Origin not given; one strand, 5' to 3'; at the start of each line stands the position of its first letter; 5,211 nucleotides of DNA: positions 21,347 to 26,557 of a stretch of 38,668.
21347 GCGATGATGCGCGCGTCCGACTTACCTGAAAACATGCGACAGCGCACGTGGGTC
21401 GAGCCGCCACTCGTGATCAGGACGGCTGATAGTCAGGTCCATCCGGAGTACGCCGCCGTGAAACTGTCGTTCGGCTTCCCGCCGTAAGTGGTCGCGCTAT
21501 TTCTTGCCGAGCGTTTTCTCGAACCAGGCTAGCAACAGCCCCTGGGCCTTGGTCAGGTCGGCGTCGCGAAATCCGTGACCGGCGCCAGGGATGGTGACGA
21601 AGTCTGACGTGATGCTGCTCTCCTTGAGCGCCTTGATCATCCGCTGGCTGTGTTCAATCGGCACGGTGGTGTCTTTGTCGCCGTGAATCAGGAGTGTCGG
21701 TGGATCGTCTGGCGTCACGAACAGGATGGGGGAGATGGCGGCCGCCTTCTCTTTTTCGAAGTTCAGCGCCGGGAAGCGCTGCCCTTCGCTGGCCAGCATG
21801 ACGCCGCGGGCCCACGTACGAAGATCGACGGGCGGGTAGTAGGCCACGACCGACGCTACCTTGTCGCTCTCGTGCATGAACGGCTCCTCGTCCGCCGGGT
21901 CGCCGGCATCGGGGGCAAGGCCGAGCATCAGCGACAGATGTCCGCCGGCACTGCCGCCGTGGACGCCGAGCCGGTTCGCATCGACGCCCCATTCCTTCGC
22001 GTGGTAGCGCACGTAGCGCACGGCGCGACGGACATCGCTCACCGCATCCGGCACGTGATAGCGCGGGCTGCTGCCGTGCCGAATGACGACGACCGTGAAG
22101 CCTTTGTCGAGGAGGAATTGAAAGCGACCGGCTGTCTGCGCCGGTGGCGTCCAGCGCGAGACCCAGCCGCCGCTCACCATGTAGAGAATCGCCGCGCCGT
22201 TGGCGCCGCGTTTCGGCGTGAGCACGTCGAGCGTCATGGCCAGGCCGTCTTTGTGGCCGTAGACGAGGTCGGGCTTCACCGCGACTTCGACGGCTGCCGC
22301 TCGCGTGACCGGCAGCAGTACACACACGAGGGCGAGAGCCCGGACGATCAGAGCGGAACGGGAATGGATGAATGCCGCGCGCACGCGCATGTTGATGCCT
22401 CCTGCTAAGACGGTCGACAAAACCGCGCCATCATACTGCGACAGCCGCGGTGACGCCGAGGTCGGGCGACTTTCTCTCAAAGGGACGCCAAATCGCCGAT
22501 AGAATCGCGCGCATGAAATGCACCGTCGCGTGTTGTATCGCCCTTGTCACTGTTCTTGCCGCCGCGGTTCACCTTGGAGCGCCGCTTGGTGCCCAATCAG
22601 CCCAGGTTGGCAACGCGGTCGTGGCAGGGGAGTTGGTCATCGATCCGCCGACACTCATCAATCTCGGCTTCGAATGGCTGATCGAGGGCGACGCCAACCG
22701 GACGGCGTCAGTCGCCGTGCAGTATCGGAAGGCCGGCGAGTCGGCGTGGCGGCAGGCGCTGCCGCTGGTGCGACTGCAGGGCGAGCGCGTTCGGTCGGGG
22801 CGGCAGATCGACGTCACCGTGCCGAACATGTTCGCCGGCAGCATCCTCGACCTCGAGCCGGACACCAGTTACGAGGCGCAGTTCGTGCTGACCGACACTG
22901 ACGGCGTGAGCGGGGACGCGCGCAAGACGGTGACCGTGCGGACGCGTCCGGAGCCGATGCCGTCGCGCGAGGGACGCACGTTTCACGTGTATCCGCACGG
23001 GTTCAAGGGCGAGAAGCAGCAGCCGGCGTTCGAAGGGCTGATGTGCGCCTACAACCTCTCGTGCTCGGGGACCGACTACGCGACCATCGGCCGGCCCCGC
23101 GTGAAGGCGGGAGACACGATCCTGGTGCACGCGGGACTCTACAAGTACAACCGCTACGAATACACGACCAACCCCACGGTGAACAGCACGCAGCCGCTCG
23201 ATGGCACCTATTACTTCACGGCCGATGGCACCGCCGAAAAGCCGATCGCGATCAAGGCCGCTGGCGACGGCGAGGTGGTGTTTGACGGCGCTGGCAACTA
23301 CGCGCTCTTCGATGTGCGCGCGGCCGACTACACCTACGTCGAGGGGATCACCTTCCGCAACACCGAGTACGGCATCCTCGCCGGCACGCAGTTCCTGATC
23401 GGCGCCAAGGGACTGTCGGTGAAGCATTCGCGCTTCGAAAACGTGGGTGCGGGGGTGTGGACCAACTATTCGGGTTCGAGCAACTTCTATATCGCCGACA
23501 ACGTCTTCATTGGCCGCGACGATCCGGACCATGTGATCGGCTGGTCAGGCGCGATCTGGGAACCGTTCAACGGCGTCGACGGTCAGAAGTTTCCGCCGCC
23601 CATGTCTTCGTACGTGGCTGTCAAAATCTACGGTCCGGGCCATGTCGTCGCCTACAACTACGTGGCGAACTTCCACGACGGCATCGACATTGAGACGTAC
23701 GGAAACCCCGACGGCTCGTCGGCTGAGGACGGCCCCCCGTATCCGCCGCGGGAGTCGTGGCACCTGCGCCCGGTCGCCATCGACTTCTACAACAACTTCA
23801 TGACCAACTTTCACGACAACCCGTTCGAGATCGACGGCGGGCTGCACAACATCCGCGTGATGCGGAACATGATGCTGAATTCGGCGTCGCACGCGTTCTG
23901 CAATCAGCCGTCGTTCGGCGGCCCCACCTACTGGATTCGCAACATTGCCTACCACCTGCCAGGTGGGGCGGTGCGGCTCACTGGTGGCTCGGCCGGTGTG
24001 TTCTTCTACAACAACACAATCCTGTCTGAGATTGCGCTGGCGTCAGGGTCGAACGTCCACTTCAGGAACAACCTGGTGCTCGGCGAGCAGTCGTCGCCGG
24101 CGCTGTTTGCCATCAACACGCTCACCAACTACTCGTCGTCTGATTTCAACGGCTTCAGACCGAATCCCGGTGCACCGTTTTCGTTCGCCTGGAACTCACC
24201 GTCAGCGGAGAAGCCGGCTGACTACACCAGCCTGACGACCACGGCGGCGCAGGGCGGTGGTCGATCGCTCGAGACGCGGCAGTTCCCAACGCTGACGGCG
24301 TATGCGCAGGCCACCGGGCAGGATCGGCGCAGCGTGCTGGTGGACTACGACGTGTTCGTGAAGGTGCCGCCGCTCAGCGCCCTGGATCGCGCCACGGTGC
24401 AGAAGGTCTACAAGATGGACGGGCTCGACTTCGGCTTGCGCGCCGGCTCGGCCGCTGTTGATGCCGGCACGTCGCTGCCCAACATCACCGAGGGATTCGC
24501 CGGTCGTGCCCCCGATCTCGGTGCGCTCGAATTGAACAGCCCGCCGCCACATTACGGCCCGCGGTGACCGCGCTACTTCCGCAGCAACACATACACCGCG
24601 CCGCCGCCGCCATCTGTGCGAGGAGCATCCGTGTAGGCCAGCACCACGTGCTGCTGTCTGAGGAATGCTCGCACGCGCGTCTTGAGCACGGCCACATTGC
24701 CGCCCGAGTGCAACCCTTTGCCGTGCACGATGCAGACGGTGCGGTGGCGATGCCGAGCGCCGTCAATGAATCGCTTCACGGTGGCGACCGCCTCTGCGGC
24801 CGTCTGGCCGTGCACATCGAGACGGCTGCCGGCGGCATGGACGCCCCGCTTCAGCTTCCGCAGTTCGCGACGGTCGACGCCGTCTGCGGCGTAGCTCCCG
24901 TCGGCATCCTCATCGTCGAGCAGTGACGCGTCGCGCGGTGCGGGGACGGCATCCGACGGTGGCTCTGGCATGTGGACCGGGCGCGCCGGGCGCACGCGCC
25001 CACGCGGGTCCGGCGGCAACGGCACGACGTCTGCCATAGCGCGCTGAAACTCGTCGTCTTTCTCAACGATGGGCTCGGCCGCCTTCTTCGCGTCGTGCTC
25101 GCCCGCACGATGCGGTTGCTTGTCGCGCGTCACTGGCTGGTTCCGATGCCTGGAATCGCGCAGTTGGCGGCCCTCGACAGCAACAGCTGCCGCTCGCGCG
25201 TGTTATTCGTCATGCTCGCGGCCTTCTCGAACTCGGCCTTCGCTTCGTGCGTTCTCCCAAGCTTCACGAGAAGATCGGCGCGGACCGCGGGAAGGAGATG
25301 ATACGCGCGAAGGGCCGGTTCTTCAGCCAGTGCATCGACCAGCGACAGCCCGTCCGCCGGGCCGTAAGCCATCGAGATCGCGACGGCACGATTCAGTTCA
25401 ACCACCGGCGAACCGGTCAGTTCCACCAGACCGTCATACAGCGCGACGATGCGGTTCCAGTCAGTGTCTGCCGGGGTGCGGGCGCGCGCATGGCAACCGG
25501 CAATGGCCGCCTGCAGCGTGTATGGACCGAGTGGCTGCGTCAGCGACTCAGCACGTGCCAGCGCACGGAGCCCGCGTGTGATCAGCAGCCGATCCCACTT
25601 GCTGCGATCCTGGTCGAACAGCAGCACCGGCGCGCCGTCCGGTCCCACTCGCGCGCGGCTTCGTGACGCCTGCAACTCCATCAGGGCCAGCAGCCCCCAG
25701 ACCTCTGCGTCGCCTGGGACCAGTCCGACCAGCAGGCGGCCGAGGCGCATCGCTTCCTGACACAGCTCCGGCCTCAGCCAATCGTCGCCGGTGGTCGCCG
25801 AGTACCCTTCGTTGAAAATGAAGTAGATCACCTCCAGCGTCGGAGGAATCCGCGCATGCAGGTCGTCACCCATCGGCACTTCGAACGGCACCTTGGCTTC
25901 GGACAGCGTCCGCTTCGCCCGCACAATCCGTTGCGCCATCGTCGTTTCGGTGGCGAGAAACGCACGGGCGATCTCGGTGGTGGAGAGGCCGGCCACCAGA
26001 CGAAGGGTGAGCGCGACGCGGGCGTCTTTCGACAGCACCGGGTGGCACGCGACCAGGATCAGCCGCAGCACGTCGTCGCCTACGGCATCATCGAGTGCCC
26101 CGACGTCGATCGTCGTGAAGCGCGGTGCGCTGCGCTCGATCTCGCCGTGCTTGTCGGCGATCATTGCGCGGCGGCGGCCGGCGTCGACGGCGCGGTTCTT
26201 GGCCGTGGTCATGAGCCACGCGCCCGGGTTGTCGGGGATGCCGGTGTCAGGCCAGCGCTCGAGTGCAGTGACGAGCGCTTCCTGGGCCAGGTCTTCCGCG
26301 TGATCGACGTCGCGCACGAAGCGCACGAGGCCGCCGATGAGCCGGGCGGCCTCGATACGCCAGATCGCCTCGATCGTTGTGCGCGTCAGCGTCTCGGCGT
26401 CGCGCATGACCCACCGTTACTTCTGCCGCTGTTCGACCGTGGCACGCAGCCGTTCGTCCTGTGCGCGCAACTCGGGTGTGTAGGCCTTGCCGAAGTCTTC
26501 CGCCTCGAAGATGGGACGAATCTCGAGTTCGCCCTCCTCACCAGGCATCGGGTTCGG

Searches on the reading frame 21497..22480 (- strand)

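Call 43: search_protein_families(library=pfam, proteins=[window:21497-22480:-], max_evalue=0.001)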
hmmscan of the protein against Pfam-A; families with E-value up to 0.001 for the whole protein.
window:21497-22480:- (327 aa): 8 families
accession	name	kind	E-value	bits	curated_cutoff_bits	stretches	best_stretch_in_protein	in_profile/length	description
PF20434.5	BD-FAE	-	4.3e-39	134.7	26.8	1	84-285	1-215/215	BD-FAE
PF00326.27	Peptidase_S9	-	4.7e-21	75.7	22.6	1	208-326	89-212/213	Prolyl oligopeptidase family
PF07859.19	Abhydrolase_3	-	1.1e-13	51.8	25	1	123-304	25-208/210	alpha/beta hydrolase fold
PF01738.24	DLH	-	8.3e-06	26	21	1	258-306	142-190/217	Dienelactone hydrolase family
PF00561.26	Abhydrolase_1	-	1.4e-05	25.3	25.8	1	202-302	150-238/245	alpha/beta hydrolase fold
PF08386.16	Abhydrolase_4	-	8.9e-05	23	21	1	257-304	32-75/103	TAP-like protein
PF02230.22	Abhydrolase_2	-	0.00015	22.1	23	0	259-313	156-210/217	Phospholipase/Carboxylesterase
PF12740.14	PETase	-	0.00016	21.6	28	0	102-184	59-140/263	PET hydrolase-like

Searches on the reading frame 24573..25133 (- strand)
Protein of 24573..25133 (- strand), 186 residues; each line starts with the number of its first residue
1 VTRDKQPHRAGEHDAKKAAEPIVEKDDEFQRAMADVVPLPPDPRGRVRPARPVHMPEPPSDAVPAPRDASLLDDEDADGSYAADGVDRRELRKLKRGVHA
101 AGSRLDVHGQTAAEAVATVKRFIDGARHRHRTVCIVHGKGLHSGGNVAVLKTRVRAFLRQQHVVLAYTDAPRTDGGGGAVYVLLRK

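Call 44: search_protein_families(library=pfam, proteins=[window:24573-25133:-], max_evalue=0.001)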
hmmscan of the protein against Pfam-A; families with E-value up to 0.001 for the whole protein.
window:24573-25133:- (186 aa): 1 family
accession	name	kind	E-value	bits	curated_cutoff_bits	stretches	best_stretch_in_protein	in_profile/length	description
PF01713.27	Smr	-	2.9e-23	82.2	25.7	1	105-185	1-77/77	Smr domain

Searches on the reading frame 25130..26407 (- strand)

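Call 44: search_protein_families(library=pfam, proteins=[window:25130-26407:-], max_evalue=0.001)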
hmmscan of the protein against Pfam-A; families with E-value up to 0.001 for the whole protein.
window:25130-26407:- (425 aa): 3 families
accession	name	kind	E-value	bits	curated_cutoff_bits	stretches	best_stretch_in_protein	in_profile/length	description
PF20239.3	DUF6596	-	5.4e-35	120.2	27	1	186-286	1-101/102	Family of unknown function (DUF6596)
PF04542.20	Sigma70_r2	-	4.8e-11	42.7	24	1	22-80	8-68/71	Sigma-70 region 2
PF08281.18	Sigma70_r4_2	-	8.7e-09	35.3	25.7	1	116-168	2-54/54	Sigma-70, region 4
